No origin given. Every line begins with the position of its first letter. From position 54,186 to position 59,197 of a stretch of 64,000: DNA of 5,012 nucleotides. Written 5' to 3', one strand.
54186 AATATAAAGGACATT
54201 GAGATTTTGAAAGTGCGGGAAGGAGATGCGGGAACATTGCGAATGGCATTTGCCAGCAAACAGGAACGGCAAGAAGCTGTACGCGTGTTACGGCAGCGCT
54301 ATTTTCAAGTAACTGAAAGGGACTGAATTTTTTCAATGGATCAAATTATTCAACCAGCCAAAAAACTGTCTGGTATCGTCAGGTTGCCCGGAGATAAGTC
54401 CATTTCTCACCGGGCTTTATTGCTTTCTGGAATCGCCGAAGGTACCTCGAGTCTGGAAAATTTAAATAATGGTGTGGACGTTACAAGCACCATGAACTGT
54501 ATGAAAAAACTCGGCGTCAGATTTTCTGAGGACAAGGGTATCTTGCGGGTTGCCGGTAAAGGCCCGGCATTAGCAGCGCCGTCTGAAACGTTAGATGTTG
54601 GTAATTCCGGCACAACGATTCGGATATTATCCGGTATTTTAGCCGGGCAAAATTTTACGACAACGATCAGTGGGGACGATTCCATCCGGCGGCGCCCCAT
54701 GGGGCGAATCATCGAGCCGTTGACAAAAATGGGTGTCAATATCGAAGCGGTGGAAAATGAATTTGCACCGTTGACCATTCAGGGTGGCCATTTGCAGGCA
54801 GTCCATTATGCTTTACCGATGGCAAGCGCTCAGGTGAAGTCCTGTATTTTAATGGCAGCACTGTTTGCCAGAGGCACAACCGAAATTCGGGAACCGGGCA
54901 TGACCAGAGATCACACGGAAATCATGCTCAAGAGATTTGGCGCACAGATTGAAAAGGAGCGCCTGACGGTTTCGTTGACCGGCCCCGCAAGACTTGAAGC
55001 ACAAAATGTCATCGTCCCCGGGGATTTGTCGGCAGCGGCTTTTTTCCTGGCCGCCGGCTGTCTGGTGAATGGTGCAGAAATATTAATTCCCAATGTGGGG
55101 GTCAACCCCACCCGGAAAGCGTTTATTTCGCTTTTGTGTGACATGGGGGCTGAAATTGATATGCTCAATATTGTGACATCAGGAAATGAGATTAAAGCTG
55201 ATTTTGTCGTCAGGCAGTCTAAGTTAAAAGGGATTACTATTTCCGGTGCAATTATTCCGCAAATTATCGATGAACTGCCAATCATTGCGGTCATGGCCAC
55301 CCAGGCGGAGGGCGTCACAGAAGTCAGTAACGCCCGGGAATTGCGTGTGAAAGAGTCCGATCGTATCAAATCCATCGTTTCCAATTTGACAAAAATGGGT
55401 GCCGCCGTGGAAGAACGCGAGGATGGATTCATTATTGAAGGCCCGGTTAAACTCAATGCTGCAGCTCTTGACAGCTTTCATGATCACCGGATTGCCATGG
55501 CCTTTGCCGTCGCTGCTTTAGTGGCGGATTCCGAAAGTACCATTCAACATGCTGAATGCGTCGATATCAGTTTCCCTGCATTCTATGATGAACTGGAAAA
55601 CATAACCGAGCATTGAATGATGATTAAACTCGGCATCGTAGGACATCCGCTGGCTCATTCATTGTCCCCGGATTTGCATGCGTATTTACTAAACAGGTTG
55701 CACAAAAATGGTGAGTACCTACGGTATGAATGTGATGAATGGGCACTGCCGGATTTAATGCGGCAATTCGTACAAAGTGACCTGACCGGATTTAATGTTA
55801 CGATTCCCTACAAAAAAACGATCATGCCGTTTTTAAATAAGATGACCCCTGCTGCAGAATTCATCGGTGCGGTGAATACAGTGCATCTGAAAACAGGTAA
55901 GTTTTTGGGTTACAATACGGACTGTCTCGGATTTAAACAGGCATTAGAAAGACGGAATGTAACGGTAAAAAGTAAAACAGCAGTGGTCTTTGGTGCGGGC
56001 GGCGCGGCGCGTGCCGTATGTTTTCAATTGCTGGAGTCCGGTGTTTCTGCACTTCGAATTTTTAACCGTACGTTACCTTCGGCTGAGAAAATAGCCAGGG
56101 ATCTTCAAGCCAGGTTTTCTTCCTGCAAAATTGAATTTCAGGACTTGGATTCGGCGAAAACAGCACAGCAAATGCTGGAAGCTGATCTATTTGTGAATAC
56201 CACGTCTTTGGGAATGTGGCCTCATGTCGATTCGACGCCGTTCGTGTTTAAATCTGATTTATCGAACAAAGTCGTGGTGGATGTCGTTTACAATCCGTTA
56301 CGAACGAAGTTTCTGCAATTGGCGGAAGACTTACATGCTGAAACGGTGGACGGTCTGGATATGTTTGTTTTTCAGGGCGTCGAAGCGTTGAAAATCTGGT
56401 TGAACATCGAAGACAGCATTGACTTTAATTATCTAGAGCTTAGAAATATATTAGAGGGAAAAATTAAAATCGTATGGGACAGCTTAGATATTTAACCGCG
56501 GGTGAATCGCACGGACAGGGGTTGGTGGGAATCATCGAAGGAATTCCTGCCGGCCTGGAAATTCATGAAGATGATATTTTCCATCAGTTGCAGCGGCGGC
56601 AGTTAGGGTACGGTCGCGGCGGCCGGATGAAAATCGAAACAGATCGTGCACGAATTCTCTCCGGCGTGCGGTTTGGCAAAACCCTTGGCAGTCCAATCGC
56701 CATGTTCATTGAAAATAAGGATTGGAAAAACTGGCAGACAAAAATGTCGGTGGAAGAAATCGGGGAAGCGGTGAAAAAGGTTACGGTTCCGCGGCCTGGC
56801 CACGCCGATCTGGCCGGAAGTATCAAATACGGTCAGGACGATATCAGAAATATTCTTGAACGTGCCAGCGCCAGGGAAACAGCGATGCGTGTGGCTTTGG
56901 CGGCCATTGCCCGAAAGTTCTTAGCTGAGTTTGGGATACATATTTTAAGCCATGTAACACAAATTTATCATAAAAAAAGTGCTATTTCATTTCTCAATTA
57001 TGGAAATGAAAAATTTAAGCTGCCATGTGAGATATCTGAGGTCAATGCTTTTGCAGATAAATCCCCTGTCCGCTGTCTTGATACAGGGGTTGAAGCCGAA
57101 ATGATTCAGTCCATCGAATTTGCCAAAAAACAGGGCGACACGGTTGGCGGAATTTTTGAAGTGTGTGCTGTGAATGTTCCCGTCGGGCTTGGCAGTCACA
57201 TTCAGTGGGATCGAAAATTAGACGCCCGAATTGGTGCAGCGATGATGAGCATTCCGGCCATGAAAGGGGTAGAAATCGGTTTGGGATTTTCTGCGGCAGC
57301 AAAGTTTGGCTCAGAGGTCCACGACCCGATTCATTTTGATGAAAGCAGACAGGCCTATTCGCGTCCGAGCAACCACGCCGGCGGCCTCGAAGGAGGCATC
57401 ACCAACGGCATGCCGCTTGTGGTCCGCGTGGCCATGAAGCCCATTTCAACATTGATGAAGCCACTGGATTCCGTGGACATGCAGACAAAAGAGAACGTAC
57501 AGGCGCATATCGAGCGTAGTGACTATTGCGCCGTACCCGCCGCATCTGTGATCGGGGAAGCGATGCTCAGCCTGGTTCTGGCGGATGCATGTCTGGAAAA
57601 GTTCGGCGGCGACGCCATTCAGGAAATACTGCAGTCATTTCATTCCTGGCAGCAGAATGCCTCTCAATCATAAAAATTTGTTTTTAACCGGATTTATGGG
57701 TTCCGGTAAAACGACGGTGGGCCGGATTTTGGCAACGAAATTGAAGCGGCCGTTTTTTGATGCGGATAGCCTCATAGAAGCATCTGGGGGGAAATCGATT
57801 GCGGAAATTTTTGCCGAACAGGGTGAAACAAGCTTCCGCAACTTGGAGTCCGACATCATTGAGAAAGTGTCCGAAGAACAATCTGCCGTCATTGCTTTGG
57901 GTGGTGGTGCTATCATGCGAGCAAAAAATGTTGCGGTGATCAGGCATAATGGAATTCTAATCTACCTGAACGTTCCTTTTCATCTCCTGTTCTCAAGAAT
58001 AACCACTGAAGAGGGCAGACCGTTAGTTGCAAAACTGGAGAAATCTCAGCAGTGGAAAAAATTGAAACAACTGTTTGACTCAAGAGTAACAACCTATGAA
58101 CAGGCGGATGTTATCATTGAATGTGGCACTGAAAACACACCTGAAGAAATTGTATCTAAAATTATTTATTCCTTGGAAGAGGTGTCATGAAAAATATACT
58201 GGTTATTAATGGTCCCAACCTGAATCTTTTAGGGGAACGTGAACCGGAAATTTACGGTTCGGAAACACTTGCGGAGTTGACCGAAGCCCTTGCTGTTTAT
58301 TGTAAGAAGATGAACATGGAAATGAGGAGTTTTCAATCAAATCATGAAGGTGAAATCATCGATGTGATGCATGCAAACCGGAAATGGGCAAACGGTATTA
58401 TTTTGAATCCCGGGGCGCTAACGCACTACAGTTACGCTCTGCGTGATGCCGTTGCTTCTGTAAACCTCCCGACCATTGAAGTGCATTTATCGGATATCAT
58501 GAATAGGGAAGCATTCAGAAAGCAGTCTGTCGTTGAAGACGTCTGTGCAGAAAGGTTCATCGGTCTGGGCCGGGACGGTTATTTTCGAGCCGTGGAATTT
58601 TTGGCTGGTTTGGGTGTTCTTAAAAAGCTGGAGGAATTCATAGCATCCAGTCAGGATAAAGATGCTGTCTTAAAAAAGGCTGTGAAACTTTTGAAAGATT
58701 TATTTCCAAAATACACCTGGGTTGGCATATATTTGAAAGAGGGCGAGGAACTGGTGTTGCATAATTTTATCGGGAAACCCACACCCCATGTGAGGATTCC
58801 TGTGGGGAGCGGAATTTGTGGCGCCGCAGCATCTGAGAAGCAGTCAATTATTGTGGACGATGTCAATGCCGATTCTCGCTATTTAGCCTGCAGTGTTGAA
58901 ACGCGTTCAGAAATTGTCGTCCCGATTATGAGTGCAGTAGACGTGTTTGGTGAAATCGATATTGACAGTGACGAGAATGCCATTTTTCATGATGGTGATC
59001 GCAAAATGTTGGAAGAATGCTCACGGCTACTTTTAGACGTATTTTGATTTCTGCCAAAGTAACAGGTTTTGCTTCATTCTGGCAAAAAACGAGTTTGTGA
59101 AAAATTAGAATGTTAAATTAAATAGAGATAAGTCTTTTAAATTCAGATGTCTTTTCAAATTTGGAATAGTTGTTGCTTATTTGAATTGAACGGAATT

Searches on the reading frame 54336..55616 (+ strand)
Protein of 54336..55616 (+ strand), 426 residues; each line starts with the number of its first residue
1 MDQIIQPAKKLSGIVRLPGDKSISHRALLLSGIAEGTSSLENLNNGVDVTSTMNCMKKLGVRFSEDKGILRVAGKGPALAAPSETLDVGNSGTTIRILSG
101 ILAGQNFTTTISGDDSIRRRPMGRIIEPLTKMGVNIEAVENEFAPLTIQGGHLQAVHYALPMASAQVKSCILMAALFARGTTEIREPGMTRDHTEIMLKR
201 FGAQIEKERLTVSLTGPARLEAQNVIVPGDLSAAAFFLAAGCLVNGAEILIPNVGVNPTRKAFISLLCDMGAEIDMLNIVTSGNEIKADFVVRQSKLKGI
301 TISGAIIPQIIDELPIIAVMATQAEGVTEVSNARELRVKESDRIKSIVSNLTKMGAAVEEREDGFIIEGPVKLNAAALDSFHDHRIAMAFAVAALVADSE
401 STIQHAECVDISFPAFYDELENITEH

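Call 8: search_protein_families(library=ncbifam, proteins=[window:54336-55616:+])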
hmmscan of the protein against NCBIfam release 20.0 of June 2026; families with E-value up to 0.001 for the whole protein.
window:54336-55616:+ (426 aa): 7 families
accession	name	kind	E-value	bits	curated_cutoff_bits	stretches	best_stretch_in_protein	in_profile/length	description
NF011381.1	PRK14806.1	equivalog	1.2e-130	437.1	902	1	4-418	305-721/733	bifunctional prephenate dehydrogenase/3-phosphoshikimate 1-carboxyvinyltransferase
TIGR01356.1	aroA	equivalog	2e-128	428.7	287.25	1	13-425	1-414/415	3-phosphoshikimate 1-carboxyvinyltransferase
NF008816.0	PRK11860.1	equivalog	3.1e-64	217.2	943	1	7-425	11-437/662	bifunctional 3-phosphoshikimate 1-carboxyvinyltransferase/cytidylate kinase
NF006873.0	PRK09369.1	subfamily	2.9e-34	118.4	297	1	4-423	5-410/419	UDP-N-acetylglucosamine 1-carboxyvinyltransferase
TIGR01072.1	murA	equivalog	3.6e-31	108.4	392.7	1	5-423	6-410/416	UDP-N-acetylglucosamine 1-carboxyvinyltransferase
NF009470.0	PRK12830.1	equivalog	3e-21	75.6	552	1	4-423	5-408/417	UDP-N-acetylglucosamine 1-carboxyvinyltransferase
NF040845.1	lmo0850_fam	equivalog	3.5e-05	23.4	27.5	0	339-355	1-17/34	Lmo0850 family protein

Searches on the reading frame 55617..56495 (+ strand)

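Call 8: search_protein_families(library=ncbifam, proteins=[window:55617-56495:+])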
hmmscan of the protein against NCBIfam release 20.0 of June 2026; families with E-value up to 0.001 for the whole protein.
window:55617-56495:+ (292 aa): 20 families
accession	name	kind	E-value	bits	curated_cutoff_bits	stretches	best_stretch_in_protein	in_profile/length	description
TIGR00507.1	aroE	equivalog_domain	2.8e-68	230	200.2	1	5-269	3-259/270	shikimate dehydrogenase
NF001312.0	PRK00258.1-4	equivalog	2.4e-66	223.9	295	1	4-269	11-271/285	shikimate dehydrogenase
NF001314.0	PRK00258.2-2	equivalog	1.5e-61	208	248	1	5-266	10-274/290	shikimate dehydrogenase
NF001319.0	PRK00258.3-3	equivalog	2.9e-57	193.9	252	1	5-266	9-261/279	shikimate dehydrogenase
NF009201.0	PRK12549.1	subfamily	4.1e-57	193.5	235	1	3-263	8-268/286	shikimate dehydrogenase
NF001315.0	PRK00258.2-4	equivalog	1.8e-56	191.4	413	1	7-262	12-266/284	shikimate dehydrogenase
NF001313.0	PRK00258.2-1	equivalog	1.9e-56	191.7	431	1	5-270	12-281/290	shikimate dehydrogenase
NF001322.0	PRK00258.3-6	equivalog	3e-55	187.5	285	1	5-273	8-259/272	shikimate dehydrogenase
NF009200.0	PRK12548.1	subfamily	2.2e-54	184.8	432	1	5-263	12-275/289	shikimate dehydrogenase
NF001311.0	PRK00258.1-3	equivalog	2e-52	178.1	235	1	4-264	7-258/279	shikimate dehydrogenase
NF001310.0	PRK00258.1-2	equivalog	2.5e-52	177.8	221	1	4-277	4-274/279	shikimate dehydrogenase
NF001316.0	PRK00258.2-5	equivalog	4e-45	154.1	247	1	4-266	3-248/263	shikimate dehydrogenase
NF009390.0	PRK12749.1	equivalog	8.9e-40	136.9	349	1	5-265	10-274/288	quinate/shikimate dehydrogenase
TIGR01809.1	Shik-DH-AROM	equivalog_domain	5e-38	130.9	196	1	4-264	7-271/282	shikimate dehydrogenase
NF006802.0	PRK09310.1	equivalog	5.4e-32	111.2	598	1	6-262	219-454/477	bifunctional 3-dehydroquinate dehydratase/shikimate dehydrogenase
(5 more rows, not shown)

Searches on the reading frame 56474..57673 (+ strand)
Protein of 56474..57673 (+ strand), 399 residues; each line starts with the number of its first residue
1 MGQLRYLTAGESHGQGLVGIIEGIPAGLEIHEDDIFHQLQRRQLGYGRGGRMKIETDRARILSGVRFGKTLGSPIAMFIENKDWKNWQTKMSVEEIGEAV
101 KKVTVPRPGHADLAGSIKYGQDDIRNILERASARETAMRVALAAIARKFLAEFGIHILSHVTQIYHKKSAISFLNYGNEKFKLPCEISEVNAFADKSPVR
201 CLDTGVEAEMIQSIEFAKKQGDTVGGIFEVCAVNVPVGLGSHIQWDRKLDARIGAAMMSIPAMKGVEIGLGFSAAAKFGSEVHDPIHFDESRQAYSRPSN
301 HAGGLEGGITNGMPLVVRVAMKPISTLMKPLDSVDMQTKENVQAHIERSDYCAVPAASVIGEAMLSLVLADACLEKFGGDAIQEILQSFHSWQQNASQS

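Call 8: search_protein_families(library=ncbifam, proteins=[window:56474-57673:+])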
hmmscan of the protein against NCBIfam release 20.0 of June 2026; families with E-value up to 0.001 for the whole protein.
window:56474-57673:+ (399 aa): 3 families
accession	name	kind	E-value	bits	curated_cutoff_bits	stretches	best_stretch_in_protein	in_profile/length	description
NF003793.1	PRK05382.1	equivalog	9.1e-135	448.9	321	1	5-375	1-344/344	chorismate synthase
NF009113.0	PRK12463.1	equivalog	3.8e-131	437.6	799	1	4-391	1-382/390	chorismate synthase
TIGR00033.1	aroC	equivalog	6.3e-126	420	212.2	1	4-379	1-350/351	chorismate synthase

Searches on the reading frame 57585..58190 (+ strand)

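Call 8: search_protein_families(library=ncbifam, proteins=[window:57585-58190:+])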
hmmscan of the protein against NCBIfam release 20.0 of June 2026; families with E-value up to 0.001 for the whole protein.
window:57585-58190:+ (201 aa): 18 families
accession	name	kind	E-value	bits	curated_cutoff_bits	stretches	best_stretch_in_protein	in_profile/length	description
NF010552.0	PRK13946.1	equivalog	8.4e-45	152.8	186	1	25-199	19-189/198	shikimate kinase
NF010553.0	PRK13947.1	equivalog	6.3e-44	150.2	204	1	30-195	2-163/173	shikimate kinase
NF010555.0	PRK13949.1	equivalog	8.7e-34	117.1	180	1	30-184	2-157/175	shikimate kinase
NF010554.0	PRK13948.1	equivalog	6.8e-33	113.8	217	1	32-197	13-173/192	shikimate kinase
NF002988.0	PRK03731.1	equivalog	4.3e-32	111.2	161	1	30-198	3-169/174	shikimate kinase AroL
NF003456.0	PRK05057.1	equivalog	2.3e-31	109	195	1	28-199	3-172/173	shikimate kinase AroK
NF040667.1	hom_kin_desulfo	exception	9.9e-29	100.3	197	1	32-197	3-162/163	homoserine kinase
NF006610.0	PRK09169.1-4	subfamily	2.6e-28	97.3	4299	1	27-183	2863-3016/3056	hypothetical protein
NF010556.0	PRK13951.1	equivalog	9.6e-27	94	560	1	32-173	3-137/492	bifunctional shikimate kinase AroK/3-dehydroquinate synthase AroB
NF001866.0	PRK00625.1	equivalog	6.6e-24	85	142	1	30-158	1-129/173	shikimate kinase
NF010627.0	PRK14021.1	equivalog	7.4e-24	84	565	1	33-195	10-172/542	bifunctional shikimate kinase/3-dehydroquinate synthase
NF006015.0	PRK08154.1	subfamily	2e-22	79.8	204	1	24-192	131-297/314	anaerobic benzoate catabolism transcriptional regulator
NF004861.0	PRK06217.1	equivalog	8.3e-07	28.6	203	1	31-176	3-138/183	hypothetical protein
NF003012.0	PRK03839.1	equivalog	7.2e-06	26.1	152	1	34-126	5-93/180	putative kinase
TIGR02173.1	cyt_kin_arch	equivalog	4.2e-05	23.6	102.1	1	34-159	5-127/169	(d)CMP kinase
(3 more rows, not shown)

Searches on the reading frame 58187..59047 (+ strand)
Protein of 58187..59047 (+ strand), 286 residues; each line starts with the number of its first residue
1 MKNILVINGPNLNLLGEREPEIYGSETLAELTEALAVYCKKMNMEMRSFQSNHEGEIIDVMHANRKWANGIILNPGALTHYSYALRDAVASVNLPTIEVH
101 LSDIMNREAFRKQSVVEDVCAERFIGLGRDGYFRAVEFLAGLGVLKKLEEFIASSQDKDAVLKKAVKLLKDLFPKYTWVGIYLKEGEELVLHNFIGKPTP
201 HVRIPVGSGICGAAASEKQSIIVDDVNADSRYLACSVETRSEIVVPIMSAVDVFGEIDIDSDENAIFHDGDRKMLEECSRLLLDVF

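Call 8: search_protein_families(library=ncbifam, proteins=[window:58187-59047:+])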
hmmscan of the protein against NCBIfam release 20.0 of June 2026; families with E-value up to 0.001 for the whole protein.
window:58187-59047:+ (286 aa): 5 families
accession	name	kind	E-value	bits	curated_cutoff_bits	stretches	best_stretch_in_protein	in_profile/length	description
NF003805.0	PRK05395.1-2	subfamily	1.5e-54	183.6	146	1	1-139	1-139/147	type II 3-dehydroquinate dehydratase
NF003807.0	PRK05395.1-4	subfamily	1.7e-54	183.5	130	1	2-140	4-142/148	type II 3-dehydroquinate dehydratase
TIGR01088.1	aroQ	equivalog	1e-51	174.3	169.85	1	4-139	2-137/141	type II 3-dehydroquinate dehydratase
NF003806.0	PRK05395.1-3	subfamily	2e-49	166.8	171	1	1-141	2-142/149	type II 3-dehydroquinate dehydratase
NF003804.0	PRK05395.1-1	subfamily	2.3e-47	160.4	195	1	1-139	4-143/151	type II 3-dehydroquinate dehydratase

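Call 58: search_protein_families(library=pfam, proteins=[window:58187-59047:+], max_evalue=0.01)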
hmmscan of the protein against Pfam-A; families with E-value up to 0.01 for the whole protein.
window:58187-59047:+ (286 aa): 3 families
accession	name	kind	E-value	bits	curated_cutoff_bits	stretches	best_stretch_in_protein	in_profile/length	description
PF01220.24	DHquinase_II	-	6.4e-55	185.1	23.3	1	3-139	1-137/138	Dehydroquinase class II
PF01590.32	GAF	-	3e-09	37.9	22.4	1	159-281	3-128/133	GAF domain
PF13185.12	GAF_2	-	5.2e-07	30.4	28.6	1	159-278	5-127/136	GAF domain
